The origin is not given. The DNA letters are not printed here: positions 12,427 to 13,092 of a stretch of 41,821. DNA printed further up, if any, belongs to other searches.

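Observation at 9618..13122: Conserved 36-bp bipartite operator (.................-N12-TTGAAAC) at three early-region sites, plus many half-site copies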

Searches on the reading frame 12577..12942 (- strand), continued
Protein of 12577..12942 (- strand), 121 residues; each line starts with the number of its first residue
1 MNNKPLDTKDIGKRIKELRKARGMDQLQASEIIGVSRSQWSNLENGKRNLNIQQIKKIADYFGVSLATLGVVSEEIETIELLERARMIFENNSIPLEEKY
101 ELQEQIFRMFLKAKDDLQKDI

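Call 65: find_encoding_contigs(protein=P0020, flank=10000, max_places=1)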
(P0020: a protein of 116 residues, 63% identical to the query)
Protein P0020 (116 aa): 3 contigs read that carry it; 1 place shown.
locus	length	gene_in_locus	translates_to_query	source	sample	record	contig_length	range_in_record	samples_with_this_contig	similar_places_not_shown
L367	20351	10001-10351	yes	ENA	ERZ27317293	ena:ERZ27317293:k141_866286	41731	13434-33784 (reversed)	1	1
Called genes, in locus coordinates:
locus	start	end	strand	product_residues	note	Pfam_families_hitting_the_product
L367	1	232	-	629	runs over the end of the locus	PF08706:D5_N, PF19263:DUF5906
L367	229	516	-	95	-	-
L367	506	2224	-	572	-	-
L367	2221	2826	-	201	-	PF13392:HNH_3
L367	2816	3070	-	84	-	-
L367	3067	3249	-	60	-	-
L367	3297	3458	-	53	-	-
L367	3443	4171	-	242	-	PF01555:N6_N4_Mtase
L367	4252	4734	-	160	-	-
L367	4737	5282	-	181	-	-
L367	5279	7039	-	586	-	PF12705:PDDEXK_1, PF13479:AAA_24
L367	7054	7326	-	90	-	-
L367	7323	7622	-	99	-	-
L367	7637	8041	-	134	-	-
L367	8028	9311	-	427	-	PF00176:SNF2-rel_dom, PF00271:Helicase_C (weak)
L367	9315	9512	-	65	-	-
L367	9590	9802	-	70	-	-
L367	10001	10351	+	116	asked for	PF13560:HTH_31, PF01381:HTH_3, PF12844:HTH_19, PF13443:HTH_26 (weak)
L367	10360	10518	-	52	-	-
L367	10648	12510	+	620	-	PF00239:Resolvase, PF07508:Recombinase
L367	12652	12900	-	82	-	-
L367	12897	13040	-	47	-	-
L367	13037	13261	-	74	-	-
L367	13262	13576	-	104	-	-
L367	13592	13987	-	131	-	-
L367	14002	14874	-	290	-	-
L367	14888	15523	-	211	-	PF01832:Glucosaminidase (weak)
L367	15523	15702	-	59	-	-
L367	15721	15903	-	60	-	-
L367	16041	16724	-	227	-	PF08291:Peptidase_M15_3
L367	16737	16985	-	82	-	PF16079:Phage_holin_5_2 (weak)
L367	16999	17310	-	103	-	-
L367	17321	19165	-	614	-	-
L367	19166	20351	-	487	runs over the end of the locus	-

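Call 66: find_encoding_contigs(protein=P0028, flank=10000, max_places=1)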
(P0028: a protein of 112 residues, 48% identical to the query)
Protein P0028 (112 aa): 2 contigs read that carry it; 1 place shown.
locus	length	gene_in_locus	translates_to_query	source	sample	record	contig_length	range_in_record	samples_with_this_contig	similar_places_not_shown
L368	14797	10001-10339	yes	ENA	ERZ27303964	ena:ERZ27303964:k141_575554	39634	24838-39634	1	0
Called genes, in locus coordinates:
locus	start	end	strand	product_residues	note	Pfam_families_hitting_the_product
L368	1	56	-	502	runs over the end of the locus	PF04466:Terminase_3, PF03237:Terminase_6N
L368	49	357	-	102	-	-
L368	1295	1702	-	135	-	-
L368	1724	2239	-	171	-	-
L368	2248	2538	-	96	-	-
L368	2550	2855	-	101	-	-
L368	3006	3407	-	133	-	-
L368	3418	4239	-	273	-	-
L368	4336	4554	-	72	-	-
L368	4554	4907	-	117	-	-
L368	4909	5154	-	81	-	PF06147:DUF968 (weak)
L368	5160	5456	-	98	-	-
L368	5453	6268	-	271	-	PF02086:MethyltransfD12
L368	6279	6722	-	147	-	PF05772:NinB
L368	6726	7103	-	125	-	-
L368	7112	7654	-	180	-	-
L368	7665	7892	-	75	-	-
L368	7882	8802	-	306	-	-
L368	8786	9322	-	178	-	-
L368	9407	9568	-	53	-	-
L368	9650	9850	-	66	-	PF12844:HTH_19, PF13560:HTH_31 (weak), PF01381:HTH_3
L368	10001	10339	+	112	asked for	PF13744:HTH_37 (weak), PF12844:HTH_19, PF13560:HTH_31, PF01381:HTH_3, PF13443:HTH_26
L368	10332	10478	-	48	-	-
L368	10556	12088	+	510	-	PF00239:Resolvase (weak), PF07508:Recombinase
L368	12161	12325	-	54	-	-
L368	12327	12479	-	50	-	-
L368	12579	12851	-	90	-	PF04014:MazE_antitoxin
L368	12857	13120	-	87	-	-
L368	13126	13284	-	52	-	-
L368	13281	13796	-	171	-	PF13392:HNH_3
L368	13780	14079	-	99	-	-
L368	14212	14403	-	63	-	-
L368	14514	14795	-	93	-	?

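Call 67: find_encoding_contigs(protein=P0049, flank=10000, max_places=1)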
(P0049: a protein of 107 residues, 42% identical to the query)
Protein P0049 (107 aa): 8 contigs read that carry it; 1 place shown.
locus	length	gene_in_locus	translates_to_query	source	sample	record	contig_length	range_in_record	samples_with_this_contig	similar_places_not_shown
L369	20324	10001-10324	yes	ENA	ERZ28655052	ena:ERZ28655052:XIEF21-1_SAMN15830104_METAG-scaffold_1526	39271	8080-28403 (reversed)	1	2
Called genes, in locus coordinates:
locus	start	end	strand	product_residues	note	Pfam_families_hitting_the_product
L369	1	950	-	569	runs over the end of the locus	PF16510:P22_portal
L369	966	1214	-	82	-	-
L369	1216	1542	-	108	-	-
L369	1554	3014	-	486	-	PF03237:Terminase_6N, PF04466:Terminase_3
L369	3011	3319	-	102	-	-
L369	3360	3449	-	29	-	-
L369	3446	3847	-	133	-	-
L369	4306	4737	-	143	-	-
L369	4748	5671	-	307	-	-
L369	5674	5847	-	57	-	-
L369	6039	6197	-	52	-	-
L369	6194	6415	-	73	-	-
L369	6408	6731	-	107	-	-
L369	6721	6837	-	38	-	-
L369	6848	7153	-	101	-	-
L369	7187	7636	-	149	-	-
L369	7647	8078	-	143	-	PF00436:SSB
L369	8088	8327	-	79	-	-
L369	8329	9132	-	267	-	PF27148:Slr1353_N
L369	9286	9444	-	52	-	-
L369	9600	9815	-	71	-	-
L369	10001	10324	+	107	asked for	PF12844:HTH_19, PF13560:HTH_31 (weak), PF13744:HTH_37 (weak), PF01381:HTH_3, PF13443:HTH_26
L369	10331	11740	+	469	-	PF00239:Resolvase, PF13408:Zn_ribbon_recom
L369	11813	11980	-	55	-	-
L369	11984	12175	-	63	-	-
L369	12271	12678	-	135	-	-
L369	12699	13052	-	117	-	-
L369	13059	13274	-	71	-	-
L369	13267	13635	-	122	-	-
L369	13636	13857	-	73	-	-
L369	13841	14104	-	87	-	-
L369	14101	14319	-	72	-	-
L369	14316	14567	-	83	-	PF04014:MazE_antitoxin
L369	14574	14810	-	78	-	-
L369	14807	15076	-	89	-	-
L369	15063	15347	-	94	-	-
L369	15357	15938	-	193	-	-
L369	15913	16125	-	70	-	-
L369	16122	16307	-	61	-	-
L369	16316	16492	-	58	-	-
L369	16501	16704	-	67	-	-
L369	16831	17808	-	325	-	PF05257:CHAP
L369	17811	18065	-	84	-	-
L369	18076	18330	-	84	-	-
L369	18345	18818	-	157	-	PF21939:Gp10_C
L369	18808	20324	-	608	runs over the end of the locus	-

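Call 68: find_encoding_contigs(protein=P0052, flank=10000, max_places=1)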
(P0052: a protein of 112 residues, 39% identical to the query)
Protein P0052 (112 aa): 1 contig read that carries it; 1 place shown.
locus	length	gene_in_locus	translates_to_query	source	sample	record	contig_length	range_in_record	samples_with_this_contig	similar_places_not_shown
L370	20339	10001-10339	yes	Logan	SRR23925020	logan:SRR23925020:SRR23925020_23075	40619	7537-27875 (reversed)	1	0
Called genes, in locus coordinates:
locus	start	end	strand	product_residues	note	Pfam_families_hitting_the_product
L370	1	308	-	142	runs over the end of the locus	-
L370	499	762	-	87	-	-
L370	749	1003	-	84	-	-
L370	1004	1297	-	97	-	-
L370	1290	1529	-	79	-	-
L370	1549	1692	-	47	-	-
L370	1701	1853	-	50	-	-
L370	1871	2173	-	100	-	-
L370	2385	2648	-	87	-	-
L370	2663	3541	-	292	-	PF09681:Phage_rep_org_N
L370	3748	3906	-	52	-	-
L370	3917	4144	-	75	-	PF00145:DNA_methylase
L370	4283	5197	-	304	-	PF00145:DNA_methylase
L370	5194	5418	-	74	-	-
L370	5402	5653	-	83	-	PF06147:DUF968 (weak)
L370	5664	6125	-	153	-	-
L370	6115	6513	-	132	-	PF09643:YopX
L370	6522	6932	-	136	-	PF00436:SSB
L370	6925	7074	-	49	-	-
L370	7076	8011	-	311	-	-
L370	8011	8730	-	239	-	-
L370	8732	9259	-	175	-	-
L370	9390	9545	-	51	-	-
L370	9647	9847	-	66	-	PF12844:HTH_19, PF13560:HTH_31, PF01381:HTH_3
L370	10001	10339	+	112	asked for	PF13744:HTH_37 (weak), PF12844:HTH_19, PF13560:HTH_31, PF01381:HTH_3, PF13443:HTH_26 (weak)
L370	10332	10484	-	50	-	-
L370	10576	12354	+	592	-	PF00239:Resolvase, PF07508:Recombinase, PF13408:Zn_ribbon_recom (faint)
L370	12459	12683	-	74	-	-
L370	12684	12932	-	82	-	PF04014:MazE_antitoxin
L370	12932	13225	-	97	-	-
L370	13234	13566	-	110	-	-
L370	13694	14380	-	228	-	-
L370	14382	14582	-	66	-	PF16938:Phage_holin_Dp1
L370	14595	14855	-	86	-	-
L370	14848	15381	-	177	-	-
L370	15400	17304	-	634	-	-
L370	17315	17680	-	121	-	-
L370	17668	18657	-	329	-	-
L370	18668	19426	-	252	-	-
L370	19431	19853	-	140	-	-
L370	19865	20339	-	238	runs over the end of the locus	-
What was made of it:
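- MazE-like genes do occur near int in L368, L369 and L370 (calls 66-68), so a local role at the moron promoter cannot be excluded.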

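Call 77: find_encoding_contigs(protein=P0022, flank=10000, max_places=1)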
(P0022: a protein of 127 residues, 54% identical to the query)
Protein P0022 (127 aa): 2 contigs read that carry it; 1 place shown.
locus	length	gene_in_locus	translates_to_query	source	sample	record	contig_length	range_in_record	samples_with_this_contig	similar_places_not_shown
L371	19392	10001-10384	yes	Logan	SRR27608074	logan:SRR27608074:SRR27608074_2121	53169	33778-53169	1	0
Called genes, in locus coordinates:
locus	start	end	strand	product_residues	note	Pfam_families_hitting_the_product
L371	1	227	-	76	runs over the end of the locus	-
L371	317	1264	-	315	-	PF19880:DUF6353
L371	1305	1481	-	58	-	PF14207:DpnD-PcfM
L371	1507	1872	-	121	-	-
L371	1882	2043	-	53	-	-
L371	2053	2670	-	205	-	-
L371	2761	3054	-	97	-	-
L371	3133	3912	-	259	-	PF19880:DUF6353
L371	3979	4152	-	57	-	-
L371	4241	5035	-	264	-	PF19880:DUF6353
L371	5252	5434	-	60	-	-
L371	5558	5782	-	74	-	-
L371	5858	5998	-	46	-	-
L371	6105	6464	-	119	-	-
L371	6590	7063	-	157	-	PF01381:HTH_3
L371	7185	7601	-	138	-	-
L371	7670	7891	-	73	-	-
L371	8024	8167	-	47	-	-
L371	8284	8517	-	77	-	-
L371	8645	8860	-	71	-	-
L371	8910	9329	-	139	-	-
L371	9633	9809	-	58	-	-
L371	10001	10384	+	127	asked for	PF13560:HTH_31 (weak), PF01381:HTH_3, PF12844:HTH_19 (weak)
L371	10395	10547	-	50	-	-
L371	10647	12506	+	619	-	PF00239:Resolvase, PF07508:Recombinase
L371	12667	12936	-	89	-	PF04531:Phage_holin_1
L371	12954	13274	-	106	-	-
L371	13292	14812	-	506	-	PF09479:Flg_new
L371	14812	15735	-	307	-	-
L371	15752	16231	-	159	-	PF06541:ABC_trans_CmpB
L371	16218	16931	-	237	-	-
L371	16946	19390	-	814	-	?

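Call 78: find_encoding_contigs(protein=P0039, flank=10000, max_places=1)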
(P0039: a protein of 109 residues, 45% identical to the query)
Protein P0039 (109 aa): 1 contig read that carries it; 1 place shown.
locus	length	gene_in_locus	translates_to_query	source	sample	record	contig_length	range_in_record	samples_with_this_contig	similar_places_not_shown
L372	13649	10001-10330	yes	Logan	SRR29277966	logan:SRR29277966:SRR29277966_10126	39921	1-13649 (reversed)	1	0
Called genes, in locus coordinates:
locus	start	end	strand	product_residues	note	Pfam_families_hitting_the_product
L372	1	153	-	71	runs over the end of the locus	-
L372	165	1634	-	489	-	PF03237:Terminase_6N, PF04466:Terminase_3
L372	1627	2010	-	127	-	-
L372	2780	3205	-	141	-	-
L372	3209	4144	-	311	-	-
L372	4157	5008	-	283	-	PF00308:Bac_DnaA (weak), PF01695:IstB_IS21, PF20720:nSTAND3 (faint), PF00004:AAA (weak)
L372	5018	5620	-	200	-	PF13730:HTH_36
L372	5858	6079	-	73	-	-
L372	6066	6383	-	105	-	-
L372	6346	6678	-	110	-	PF24608:PDDEXK_15 (weak)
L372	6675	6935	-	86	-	-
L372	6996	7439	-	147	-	-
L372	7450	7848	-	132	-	PF00436:SSB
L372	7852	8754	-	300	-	PF09588:YqaJ (weak)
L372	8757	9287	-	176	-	PF04404:ERF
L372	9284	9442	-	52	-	-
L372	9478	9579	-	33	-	-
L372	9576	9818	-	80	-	-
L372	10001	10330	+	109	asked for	PF13560:HTH_31, PF13744:HTH_37 (weak), PF12844:HTH_19, PF13443:HTH_26, PF01381:HTH_3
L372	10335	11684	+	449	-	PF00239:Resolvase, PF07508:Recombinase, PF13408:Zn_ribbon_recom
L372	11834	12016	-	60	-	-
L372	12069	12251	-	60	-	PF01381:HTH_3, PF12844:HTH_19, PF13560:HTH_31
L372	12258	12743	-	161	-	PF09643:YopX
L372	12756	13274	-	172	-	PF07486:Hydrolase_2 (faint)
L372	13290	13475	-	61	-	-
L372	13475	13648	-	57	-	?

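Call 81: predict_structure(alignment_id=A1)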
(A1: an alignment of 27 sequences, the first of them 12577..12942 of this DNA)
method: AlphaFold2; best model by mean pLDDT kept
length: 121 residues; sequences in the alignment: 27
mean_pLDDT: 81.6   pTM: 0.58
mean pLDDT of the five models: 81.6, 80.8, 79.8, 79.3, 77.2
residues with pLDDT >= 90: 45; 70-90: 55; 50-70: 16; < 50: 5
segments of 3 or more residues with pLDDT < 50: 1-5
pLDDT, mean of each block of 10 residues (from residue 1): 56 95 96 96 91 90 89 66 72 78 80 73 52
secondary structure, 60 per line:
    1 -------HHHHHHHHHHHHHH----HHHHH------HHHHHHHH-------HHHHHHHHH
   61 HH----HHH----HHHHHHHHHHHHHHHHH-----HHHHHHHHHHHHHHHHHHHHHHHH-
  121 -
elements in order: H8-21 H26-30 H37-44 H52-62 H74-90 H96-119
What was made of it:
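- On Cluster A mycobacteriophage stoperator system (L5 gp71 type): The protein is 121 aa, with a single Xre HTH and a two-helix hairpin (call 81).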
